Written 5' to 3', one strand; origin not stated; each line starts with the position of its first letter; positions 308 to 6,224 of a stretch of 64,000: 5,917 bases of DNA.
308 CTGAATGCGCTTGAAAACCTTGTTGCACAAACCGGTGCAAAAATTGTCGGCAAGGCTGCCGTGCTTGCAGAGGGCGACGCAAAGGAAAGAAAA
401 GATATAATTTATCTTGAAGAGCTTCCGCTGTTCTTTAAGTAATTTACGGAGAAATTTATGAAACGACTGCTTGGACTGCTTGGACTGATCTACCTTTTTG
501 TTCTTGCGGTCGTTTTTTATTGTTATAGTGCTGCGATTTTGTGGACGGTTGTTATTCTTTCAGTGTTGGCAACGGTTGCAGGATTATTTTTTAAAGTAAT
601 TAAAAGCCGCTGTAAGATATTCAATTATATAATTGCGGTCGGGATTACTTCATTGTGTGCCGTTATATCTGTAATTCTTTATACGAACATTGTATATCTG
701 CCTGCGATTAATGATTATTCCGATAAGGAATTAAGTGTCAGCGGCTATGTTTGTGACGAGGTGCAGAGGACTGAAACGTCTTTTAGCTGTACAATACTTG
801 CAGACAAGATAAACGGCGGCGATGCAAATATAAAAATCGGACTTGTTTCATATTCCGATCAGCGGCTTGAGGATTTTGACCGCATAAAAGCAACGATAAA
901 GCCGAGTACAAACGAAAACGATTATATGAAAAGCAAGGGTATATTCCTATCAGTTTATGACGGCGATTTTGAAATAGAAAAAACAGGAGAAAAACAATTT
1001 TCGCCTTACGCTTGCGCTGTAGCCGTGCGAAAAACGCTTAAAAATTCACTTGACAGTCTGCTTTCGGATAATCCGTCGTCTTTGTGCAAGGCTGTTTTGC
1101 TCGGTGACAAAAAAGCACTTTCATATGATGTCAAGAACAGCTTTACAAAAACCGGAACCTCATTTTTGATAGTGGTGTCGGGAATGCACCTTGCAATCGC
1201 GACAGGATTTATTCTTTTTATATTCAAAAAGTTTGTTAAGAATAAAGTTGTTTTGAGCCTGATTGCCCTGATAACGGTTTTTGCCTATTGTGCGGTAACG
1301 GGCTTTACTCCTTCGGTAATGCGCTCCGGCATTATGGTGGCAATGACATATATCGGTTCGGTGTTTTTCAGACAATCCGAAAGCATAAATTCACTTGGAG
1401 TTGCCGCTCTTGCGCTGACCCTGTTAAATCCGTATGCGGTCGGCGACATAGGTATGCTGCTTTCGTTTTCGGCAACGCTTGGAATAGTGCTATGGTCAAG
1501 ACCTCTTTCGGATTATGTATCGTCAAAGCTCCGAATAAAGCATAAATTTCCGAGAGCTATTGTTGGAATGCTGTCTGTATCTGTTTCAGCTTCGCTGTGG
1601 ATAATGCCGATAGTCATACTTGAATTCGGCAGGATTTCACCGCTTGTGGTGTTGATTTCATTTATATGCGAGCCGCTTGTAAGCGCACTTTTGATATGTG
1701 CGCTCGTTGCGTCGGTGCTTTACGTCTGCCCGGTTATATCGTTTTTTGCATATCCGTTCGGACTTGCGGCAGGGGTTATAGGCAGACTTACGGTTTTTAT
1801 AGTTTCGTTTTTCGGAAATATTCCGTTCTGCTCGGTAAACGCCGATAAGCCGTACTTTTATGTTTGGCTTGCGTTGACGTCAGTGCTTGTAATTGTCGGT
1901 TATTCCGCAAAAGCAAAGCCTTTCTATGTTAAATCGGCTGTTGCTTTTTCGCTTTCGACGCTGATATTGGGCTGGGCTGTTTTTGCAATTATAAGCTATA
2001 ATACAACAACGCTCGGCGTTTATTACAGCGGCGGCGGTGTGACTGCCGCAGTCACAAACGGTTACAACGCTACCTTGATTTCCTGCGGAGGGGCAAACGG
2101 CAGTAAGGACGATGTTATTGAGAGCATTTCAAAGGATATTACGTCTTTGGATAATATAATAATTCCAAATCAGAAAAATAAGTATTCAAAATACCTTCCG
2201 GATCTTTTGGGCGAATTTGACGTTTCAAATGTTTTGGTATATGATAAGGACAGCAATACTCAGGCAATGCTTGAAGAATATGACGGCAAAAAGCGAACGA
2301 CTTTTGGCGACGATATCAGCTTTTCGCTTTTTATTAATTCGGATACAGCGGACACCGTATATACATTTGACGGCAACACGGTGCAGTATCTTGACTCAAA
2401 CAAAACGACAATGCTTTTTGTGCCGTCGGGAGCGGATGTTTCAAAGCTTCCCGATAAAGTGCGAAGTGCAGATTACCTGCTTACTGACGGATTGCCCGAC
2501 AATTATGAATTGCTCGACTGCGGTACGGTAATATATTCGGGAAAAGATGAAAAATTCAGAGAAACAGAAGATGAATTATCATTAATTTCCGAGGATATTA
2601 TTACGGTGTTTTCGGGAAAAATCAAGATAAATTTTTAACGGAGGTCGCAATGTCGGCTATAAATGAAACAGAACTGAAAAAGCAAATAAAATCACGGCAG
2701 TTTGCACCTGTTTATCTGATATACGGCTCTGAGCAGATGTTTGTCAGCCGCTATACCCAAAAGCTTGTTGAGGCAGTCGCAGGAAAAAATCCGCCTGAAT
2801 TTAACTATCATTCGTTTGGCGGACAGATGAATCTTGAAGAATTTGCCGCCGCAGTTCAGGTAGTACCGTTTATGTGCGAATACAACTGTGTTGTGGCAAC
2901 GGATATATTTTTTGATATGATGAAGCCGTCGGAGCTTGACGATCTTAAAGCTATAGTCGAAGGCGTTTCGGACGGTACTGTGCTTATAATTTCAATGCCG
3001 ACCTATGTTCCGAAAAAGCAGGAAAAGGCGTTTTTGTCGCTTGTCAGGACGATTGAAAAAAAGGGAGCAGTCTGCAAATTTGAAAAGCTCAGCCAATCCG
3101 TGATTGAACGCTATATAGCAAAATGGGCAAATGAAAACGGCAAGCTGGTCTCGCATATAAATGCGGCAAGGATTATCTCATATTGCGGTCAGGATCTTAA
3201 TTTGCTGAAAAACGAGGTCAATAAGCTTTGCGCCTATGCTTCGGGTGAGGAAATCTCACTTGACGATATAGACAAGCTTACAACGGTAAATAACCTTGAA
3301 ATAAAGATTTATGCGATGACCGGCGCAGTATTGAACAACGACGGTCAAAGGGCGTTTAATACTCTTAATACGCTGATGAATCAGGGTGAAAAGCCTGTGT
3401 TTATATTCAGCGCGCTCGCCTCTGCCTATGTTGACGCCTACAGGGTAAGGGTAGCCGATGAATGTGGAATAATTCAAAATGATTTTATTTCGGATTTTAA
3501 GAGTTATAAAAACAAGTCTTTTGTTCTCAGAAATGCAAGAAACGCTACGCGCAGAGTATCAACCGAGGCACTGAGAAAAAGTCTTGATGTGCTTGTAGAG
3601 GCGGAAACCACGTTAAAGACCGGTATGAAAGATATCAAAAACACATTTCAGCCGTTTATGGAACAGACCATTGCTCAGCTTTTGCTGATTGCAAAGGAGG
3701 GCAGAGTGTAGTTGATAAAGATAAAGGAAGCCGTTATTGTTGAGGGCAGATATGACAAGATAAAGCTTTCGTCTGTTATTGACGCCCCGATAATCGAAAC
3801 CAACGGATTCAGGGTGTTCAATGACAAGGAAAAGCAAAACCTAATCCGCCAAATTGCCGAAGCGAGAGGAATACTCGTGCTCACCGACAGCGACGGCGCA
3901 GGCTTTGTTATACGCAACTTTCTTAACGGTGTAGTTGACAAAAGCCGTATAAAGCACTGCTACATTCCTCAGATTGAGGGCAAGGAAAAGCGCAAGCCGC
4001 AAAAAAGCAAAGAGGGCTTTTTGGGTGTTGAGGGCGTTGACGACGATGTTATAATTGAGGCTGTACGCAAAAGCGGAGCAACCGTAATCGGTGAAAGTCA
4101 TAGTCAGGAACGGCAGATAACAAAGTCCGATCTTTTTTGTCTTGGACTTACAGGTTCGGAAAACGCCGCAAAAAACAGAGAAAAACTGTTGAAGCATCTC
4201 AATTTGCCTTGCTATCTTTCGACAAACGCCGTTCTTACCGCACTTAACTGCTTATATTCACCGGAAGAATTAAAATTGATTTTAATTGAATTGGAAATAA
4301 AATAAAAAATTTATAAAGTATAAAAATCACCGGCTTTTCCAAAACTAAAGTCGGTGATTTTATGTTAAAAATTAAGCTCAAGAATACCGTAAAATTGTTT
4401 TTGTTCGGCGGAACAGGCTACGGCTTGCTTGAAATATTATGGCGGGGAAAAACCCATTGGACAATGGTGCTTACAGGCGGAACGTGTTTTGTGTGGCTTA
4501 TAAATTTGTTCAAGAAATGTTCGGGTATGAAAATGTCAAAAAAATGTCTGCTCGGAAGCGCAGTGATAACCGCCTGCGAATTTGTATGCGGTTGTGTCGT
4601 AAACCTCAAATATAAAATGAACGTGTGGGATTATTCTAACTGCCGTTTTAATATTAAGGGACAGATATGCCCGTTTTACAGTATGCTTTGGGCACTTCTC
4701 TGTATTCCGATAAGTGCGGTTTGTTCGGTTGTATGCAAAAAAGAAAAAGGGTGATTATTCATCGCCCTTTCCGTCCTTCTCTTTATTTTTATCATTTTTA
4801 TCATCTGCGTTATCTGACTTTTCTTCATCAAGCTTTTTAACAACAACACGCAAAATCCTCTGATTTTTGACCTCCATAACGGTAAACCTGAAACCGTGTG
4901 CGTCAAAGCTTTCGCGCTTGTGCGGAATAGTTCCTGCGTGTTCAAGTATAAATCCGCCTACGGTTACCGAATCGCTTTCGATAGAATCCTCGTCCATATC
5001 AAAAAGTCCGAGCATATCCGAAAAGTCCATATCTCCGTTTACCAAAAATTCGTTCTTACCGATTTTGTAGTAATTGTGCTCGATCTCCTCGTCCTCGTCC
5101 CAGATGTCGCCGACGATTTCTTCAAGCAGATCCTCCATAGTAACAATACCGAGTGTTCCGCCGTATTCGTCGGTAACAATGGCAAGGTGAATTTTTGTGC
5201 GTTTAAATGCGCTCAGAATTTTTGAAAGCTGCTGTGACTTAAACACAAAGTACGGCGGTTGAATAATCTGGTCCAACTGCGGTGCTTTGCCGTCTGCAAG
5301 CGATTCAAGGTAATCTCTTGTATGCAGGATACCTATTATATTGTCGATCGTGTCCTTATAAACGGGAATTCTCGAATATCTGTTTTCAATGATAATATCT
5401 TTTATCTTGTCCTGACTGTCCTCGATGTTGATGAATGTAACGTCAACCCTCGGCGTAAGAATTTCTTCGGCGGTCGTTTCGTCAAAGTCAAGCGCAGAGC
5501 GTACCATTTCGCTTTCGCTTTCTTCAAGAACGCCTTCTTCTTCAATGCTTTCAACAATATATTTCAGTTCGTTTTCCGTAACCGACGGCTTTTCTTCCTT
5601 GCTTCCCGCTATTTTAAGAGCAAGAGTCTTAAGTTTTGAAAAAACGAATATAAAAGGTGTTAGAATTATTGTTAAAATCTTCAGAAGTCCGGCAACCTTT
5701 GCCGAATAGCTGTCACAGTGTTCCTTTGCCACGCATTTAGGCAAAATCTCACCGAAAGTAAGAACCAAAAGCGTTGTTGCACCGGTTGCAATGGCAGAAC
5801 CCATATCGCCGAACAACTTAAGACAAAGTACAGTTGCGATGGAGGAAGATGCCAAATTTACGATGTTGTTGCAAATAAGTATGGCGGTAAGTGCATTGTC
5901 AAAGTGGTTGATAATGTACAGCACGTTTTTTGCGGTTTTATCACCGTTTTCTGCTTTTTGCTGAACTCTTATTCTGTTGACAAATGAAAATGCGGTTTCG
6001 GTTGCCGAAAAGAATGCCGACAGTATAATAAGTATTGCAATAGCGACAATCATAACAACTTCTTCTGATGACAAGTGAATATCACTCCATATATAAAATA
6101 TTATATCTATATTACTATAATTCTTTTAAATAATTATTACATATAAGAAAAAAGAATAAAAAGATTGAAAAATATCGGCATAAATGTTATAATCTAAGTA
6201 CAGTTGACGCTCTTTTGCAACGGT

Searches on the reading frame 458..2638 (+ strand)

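Call 65: search_protein_families(library=pfam, proteins=[window:458-2638:+], max_evalue=0.00001)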
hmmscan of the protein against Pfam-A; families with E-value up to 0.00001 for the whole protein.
window:458-2638:+ (726 aa): 1 family
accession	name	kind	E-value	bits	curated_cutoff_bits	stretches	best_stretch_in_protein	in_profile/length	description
PF03772.21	Competence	-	1.3e-47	162.9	23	1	214-482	2-265/270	Competence protein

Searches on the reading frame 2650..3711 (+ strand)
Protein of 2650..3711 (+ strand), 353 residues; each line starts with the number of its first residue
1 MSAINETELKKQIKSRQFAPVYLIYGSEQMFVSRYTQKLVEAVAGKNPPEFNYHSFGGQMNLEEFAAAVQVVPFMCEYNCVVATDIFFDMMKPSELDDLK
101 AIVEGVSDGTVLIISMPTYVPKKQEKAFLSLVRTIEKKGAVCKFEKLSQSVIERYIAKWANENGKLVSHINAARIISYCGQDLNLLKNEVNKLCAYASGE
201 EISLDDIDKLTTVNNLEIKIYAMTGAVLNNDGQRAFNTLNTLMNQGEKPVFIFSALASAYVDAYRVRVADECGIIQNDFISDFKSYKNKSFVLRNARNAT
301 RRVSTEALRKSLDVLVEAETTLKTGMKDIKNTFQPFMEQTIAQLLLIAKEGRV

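Call 65: search_protein_families(library=pfam, proteins=[window:2650-3711:+], max_evalue=0.00001)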
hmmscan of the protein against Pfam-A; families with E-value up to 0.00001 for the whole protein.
window:2650-3711:+ (353 aa): 2 families
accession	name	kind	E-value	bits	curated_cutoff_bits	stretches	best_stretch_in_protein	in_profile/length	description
PF21694.2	DNA_pol3_delta_C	-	3.2e-14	53.4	27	1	218-337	2-118/121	DNA polymerase III delta subunit, C-terminal domain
PF06144.19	DNA_pol3_delta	-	5.4e-10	39.8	21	1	22-142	1-121/124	DNA polymerase III, delta subunit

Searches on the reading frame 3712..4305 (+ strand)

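Call 65: search_protein_families(library=pfam, proteins=[window:3712-4305:+], max_evalue=0.00001)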
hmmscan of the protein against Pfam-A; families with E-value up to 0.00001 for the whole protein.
window:3712-4305:+ (197 aa): 1 family
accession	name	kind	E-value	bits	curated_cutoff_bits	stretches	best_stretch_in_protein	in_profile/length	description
PF13331.11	DUF4093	-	9.5e-21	74.6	25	1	104-190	2-85/86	Domain of unknown function (DUF4093)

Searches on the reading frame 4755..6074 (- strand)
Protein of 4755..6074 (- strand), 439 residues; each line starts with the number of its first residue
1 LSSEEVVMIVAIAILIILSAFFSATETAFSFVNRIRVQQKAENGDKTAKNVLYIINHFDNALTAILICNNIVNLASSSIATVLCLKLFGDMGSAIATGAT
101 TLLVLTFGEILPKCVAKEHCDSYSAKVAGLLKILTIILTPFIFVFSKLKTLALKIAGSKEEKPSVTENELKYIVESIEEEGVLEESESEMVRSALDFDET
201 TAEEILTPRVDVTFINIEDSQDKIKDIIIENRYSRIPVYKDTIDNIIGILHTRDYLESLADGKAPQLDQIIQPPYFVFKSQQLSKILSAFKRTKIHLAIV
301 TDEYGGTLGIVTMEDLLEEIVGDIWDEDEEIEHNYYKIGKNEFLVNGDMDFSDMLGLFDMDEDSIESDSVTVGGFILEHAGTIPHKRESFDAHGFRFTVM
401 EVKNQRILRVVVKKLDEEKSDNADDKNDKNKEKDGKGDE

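Call 65: search_protein_families(library=pfam, proteins=[window:4755-6074:-], max_evalue=0.00001)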
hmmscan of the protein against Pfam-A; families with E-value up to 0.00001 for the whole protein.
window:4755-6074:- (439 aa): 3 families
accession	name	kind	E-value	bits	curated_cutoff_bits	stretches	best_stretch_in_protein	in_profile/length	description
PF01595.25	CNNM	-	3.2e-48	164.2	28.4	1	12-187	3-181/181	Cyclin M transmembrane N-terminal domain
PF03471.22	CorC_HlyC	-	2.7e-17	63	27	1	337-415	2-80/81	Transporter associated domain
PF00571.33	CBS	-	6.2e-16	58.9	24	2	272-321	7-56/57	CBS domain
